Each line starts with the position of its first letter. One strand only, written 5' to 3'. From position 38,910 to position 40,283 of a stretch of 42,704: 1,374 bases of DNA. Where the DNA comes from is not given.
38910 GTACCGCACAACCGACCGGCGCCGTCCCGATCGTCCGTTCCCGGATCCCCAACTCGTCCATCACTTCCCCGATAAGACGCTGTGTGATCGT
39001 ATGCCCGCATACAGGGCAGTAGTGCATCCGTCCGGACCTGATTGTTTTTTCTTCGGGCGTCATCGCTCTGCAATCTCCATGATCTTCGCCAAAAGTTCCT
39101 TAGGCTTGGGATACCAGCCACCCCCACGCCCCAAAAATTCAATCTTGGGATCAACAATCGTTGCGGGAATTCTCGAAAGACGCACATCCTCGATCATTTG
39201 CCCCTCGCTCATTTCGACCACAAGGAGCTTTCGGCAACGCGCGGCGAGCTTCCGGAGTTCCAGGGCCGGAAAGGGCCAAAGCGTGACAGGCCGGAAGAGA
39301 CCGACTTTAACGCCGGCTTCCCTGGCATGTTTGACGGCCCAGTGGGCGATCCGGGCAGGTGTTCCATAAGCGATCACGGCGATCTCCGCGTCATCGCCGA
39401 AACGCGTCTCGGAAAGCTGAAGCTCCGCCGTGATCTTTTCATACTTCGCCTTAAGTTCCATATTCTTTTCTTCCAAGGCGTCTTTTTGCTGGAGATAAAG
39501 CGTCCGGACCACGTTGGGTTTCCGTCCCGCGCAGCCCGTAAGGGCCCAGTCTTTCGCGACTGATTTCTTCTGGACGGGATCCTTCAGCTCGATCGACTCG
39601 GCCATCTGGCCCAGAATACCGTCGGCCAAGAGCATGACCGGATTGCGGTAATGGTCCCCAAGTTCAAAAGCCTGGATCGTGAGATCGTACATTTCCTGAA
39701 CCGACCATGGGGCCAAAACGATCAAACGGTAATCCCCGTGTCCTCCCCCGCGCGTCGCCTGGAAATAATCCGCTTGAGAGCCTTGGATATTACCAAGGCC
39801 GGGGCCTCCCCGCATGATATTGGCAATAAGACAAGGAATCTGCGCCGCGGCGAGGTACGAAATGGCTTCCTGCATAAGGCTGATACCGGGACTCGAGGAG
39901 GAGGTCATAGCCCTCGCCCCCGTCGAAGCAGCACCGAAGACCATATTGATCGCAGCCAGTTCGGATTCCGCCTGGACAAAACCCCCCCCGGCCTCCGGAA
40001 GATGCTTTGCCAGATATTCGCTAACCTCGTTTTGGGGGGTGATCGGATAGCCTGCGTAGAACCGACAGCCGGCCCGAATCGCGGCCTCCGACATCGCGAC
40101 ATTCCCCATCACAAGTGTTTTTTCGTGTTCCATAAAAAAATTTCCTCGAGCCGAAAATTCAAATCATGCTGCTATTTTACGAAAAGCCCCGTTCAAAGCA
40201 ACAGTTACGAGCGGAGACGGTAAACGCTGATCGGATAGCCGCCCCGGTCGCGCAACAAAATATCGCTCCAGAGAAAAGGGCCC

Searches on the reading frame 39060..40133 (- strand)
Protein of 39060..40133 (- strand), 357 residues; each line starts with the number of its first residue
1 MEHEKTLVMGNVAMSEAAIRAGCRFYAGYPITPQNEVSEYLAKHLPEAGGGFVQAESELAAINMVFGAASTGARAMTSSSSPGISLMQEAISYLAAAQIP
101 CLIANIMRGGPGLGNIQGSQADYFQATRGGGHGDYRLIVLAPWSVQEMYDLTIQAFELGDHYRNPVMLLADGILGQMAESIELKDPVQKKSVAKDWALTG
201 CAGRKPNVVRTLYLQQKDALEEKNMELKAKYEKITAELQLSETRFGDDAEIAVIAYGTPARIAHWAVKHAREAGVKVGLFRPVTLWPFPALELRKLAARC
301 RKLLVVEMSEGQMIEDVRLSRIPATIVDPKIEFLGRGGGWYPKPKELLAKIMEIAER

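Call 7: search_protein_families(library=pfam, proteins=[window:39060-40133:-], max_evalue=1)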
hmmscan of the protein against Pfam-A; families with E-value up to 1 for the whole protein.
window:39060-40133:- (357 aa): 4 families
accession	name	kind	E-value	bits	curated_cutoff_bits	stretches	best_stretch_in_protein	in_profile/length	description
PF01855.24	POR_N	-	2.1e-54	185.1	27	1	16-234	1-218/231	Pyruvate flavodoxin/ferredoxin oxidoreductase, thiamine diP-bdg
PF17147.9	PFOR_II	-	3.6e-22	79.1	27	1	249-346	1-101/102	Pyruvate:ferredoxin oxidoreductase core domain II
PF02780.25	Transketolase_C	-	0.00015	22.1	25.9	1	249-307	10-68/124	Transketolase, C-terminal domain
PF01129.24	ART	-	0.19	11.5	22.3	1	215-274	32-90/222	NAD:arginine ADP-ribosyltransferase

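Call 23: list_cluster_members(proteins=[window:39060-40133:-, window:38332-39063:-, window:37784-38335:-, window:27079-28089:-, window:25117-26181:-, window:23945-25129:-, window:20394-21617:-, window:19318-20367:-, window:34398-35393:-, window:28549-30126:-])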
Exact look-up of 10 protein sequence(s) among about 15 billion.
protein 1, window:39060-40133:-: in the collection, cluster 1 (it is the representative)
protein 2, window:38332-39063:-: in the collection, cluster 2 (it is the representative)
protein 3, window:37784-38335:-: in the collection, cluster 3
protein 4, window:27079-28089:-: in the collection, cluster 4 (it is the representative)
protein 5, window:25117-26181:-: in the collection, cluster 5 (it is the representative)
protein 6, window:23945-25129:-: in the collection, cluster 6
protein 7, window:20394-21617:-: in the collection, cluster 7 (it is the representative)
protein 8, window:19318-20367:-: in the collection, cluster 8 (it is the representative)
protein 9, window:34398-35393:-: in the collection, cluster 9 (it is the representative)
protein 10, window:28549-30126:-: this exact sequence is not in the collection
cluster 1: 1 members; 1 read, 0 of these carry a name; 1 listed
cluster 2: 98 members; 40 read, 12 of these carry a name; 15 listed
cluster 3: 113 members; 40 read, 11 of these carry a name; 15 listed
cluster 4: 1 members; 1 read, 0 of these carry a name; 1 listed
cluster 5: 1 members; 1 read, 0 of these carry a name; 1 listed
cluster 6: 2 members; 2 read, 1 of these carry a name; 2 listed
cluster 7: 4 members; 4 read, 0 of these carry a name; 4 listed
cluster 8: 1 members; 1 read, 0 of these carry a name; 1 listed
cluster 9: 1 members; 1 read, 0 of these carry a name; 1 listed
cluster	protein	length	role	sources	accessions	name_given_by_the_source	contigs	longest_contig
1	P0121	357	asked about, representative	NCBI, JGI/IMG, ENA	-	-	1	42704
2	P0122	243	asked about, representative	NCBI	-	-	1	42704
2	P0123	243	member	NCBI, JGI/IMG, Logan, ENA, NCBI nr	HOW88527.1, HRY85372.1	MAG TPA: thiamine pyrophosphate-dependent enzyme [Candidatus Omnitrophota bacterium] | thiamine pyrophosphate-dependent enzyme [Candidatus Omnitrophota bacterium]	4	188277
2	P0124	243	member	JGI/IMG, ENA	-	2-oxoglutarate ferredoxin oxidoreductase subunit beta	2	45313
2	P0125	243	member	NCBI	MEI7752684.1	MAG: thiamine pyrophosphate-dependent enzyme [Candidatus Omnitrophota bacterium]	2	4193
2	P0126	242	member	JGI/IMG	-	2-oxoglutarate ferredoxin oxidoreductase subunit beta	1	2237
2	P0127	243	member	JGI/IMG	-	2-oxoglutarate ferredoxin oxidoreductase subunit beta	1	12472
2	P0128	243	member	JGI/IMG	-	2-oxoglutarate ferredoxin oxidoreductase subunit beta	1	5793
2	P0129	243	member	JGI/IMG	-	2-oxoglutarate ferredoxin oxidoreductase subunit beta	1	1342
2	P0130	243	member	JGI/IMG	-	2-oxoglutarate ferredoxin oxidoreductase subunit beta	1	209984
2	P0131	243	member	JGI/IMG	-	2-oxoglutarate/2-oxoacid ferredoxin oxidoreductase subunit beta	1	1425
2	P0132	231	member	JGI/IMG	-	2-oxoglutarate ferredoxin oxidoreductase subunit beta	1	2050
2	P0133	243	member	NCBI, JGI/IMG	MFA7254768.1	MAG: thiamine pyrophosphate-dependent enzyme [Candidatus Omnitrophota bacterium]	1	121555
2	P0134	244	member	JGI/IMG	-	2-oxoglutarate ferredoxin oxidoreductase subunit beta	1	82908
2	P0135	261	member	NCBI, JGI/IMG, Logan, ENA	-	-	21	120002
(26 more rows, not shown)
